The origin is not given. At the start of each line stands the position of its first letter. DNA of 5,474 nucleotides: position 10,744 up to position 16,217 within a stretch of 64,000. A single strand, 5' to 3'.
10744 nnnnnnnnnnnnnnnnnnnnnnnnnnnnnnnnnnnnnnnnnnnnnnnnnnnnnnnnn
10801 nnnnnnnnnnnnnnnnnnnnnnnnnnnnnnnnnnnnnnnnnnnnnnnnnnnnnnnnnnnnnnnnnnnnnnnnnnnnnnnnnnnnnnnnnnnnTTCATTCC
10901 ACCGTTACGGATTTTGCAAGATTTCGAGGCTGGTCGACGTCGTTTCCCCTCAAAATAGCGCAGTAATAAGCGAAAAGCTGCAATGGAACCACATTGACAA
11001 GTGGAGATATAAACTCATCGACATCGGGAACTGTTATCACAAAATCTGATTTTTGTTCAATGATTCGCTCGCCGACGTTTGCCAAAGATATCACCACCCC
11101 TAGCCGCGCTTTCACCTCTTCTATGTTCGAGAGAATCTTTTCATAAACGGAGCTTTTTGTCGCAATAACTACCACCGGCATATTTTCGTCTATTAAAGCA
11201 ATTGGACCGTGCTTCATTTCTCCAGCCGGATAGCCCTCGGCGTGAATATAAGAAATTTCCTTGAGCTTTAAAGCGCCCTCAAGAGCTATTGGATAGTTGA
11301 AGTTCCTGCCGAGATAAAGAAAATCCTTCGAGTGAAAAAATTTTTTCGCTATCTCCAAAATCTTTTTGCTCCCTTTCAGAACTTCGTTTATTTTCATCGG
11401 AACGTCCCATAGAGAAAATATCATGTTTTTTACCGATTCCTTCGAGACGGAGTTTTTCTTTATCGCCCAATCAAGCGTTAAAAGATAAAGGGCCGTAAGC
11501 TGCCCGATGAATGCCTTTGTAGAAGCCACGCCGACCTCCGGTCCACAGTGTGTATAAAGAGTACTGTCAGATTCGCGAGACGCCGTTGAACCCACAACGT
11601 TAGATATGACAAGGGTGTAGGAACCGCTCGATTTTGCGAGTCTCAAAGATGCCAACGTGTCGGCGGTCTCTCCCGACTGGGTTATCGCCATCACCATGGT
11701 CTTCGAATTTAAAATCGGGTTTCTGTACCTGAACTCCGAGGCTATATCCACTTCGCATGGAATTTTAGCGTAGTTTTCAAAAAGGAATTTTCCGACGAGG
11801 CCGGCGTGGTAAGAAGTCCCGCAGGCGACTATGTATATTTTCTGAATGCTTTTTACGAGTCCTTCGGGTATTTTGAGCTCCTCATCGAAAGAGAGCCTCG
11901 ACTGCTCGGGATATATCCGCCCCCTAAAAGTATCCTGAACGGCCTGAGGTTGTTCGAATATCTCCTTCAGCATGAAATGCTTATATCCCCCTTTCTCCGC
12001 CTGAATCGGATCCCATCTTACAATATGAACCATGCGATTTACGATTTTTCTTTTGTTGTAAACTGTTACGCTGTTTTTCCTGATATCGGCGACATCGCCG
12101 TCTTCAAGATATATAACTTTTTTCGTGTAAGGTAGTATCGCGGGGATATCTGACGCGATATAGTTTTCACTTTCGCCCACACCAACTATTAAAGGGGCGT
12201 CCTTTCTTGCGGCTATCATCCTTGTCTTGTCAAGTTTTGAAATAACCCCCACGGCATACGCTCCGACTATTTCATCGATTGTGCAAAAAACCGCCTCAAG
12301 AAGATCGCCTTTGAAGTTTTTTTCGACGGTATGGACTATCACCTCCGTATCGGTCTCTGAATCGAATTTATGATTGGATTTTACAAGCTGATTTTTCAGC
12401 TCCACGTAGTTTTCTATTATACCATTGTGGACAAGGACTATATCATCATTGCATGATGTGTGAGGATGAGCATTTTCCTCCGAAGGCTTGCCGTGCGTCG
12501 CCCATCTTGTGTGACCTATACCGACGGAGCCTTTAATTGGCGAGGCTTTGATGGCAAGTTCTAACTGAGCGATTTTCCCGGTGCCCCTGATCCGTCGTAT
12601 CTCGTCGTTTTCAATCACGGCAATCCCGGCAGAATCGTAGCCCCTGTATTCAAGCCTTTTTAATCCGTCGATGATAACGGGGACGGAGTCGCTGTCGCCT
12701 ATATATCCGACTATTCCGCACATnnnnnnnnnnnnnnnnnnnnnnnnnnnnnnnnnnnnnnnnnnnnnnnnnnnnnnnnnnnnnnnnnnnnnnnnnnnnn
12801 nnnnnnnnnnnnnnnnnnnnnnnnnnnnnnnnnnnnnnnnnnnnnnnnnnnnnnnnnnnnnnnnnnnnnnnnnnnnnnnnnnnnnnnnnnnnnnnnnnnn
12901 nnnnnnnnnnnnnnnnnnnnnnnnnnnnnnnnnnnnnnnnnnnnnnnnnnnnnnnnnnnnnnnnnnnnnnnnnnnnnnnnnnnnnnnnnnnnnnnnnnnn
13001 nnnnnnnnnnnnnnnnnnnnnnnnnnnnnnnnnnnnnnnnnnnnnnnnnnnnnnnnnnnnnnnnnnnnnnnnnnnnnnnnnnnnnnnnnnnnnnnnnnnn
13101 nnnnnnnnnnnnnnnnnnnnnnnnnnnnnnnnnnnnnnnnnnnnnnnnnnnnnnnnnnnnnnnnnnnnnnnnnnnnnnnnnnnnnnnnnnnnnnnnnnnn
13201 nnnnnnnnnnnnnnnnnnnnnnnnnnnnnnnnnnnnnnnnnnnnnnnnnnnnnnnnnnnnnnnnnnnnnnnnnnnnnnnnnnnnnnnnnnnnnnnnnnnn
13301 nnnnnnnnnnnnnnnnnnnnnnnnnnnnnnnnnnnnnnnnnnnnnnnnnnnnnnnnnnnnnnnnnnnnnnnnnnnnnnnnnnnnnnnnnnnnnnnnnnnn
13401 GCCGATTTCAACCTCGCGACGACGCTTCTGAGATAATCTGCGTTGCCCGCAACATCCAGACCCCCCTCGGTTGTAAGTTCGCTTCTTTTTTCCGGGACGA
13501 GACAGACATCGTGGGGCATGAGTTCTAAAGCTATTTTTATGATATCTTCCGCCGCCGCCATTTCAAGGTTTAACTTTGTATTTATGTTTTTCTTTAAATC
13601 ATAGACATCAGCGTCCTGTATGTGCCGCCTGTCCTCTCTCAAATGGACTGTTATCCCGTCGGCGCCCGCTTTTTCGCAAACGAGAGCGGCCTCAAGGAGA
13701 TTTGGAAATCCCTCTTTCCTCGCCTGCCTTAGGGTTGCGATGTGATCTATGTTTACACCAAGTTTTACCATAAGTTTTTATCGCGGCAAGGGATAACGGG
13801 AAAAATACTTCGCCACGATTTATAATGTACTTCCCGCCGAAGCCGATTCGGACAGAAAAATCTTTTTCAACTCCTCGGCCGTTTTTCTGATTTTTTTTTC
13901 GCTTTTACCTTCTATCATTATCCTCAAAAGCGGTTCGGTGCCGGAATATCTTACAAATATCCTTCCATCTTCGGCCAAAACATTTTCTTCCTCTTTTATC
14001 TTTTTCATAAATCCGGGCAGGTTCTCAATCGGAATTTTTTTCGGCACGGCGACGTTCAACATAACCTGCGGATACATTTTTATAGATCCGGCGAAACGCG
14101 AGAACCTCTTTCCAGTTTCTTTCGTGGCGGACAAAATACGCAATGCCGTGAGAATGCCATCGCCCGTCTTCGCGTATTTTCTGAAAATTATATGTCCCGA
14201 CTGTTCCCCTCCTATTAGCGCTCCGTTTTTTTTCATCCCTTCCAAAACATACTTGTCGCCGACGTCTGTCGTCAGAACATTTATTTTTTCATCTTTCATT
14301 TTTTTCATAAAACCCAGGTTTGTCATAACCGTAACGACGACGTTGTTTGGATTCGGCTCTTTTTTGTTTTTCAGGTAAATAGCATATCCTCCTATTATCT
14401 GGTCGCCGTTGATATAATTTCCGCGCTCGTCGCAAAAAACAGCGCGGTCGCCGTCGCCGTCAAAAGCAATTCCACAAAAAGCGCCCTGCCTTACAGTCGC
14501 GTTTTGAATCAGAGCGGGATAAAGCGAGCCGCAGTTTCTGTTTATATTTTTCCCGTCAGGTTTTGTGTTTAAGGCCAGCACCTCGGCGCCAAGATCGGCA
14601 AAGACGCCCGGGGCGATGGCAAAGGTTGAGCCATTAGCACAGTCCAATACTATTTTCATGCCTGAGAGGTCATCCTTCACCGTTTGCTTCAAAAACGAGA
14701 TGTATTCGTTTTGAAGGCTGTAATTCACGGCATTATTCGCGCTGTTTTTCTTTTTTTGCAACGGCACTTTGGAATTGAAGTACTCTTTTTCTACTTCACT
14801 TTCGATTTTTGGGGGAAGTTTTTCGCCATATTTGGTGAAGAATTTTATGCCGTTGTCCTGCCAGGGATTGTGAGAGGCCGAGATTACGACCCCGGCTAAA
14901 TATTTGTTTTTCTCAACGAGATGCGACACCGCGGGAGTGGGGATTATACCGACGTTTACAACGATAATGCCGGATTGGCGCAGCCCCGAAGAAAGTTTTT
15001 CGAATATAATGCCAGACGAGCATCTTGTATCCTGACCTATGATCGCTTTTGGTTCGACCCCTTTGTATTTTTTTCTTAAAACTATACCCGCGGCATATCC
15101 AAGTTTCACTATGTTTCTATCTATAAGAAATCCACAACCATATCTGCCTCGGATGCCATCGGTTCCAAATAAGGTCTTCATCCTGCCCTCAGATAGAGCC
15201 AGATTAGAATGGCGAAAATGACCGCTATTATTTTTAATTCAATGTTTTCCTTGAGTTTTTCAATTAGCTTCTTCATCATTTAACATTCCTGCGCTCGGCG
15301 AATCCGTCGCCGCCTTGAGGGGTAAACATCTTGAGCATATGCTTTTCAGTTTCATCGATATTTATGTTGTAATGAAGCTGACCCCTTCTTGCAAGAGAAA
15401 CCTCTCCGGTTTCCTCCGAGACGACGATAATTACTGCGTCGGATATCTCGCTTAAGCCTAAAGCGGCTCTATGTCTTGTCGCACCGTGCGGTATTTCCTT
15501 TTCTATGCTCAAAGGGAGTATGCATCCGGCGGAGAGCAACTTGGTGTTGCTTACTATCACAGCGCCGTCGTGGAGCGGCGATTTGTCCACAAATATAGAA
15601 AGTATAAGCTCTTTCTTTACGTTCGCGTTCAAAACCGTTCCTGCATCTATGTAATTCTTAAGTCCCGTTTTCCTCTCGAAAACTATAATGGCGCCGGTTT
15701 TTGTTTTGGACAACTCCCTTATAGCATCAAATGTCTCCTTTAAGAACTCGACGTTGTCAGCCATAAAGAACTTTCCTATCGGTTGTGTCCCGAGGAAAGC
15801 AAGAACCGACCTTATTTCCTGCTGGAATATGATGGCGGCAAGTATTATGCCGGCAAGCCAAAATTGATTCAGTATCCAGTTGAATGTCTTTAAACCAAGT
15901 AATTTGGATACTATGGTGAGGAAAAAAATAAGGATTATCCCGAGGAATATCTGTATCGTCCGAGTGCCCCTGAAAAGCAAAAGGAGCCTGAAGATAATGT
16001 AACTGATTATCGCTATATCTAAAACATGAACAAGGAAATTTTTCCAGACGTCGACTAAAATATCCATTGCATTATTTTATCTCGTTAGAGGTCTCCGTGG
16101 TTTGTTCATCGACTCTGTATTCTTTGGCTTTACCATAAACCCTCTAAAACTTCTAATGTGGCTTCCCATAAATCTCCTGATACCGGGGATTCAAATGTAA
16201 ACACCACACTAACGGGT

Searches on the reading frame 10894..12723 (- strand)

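Call 78: search_protein_families(library=pfam, proteins=[window:10894-12723:-], max_evalue=0.0001)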
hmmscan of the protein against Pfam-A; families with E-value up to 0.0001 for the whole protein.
window:10894-12723:- (609 aa): 4 families
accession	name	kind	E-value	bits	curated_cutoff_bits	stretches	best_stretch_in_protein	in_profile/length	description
PF01380.27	SIS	-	2.6e-55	186.2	25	2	294-416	6-129/131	SIS domain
PF13522.11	GATase_6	-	2.1e-21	76.7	27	1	64-191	9-129/130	Glutamine amidotransferase domain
PF13537.11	GATase_7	-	1e-14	55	25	1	79-197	7-122/123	Glutamine amidotransferase domain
PF13230.11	GATase_4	-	2.7e-06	27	23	1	57-137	63-145/272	Glutamine amidotransferases class-II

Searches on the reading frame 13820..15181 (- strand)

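Call 78: search_protein_families(library=pfam, proteins=[window:13820-15181:-], max_evalue=0.0001)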
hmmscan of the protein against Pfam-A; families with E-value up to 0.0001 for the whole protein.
window:13820-15181:- (453 aa): 4 families
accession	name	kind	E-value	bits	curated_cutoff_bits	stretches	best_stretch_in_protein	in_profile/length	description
PF02878.22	PGM_PMM_I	-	6.5e-36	123.5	22.5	1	3-137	2-134/138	Phosphoglucomutase/phosphomannomutase, alpha/beta/alpha domain I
PF02880.22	PGM_PMM_III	-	5.9e-32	110.6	20.7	1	258-364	1-108/115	Phosphoglucomutase/phosphomannomutase, alpha/beta/alpha domain III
PF00408.26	PGM_PMM_IV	-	3.2e-18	66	23.1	1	374-439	1-66/68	Phosphoglucomutase/phosphomannomutase, C-terminal domain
PF02879.22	PGM_PMM_II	-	2e-14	54.4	29.3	1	159-254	2-103/103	Phosphoglucomutase/phosphomannomutase, alpha/beta/alpha domain II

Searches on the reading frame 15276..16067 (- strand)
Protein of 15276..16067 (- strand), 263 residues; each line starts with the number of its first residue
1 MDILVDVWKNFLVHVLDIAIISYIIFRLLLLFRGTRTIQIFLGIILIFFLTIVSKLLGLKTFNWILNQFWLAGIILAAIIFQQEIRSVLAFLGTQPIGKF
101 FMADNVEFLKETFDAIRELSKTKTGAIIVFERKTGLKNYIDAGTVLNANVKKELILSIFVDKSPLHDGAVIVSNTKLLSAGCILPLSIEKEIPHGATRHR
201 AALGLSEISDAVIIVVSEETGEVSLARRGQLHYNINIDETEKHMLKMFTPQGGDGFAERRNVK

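Call 78: search_protein_families(library=pfam, proteins=[window:15276-16067:-], max_evalue=0.0001)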
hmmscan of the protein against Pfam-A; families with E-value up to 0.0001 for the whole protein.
window:15276-16067:- (263 aa): 2 families
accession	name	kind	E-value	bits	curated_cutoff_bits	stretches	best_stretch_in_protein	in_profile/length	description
PF02457.21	DAC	-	1e-40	138.5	27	1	114-230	2-118/119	DisA bacterial checkpoint controller nucleotide-binding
PF19293.4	CdaA_N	-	8.4e-08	32.7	23.8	1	13-85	8-81/81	CdaA N-terminal transmembrane domain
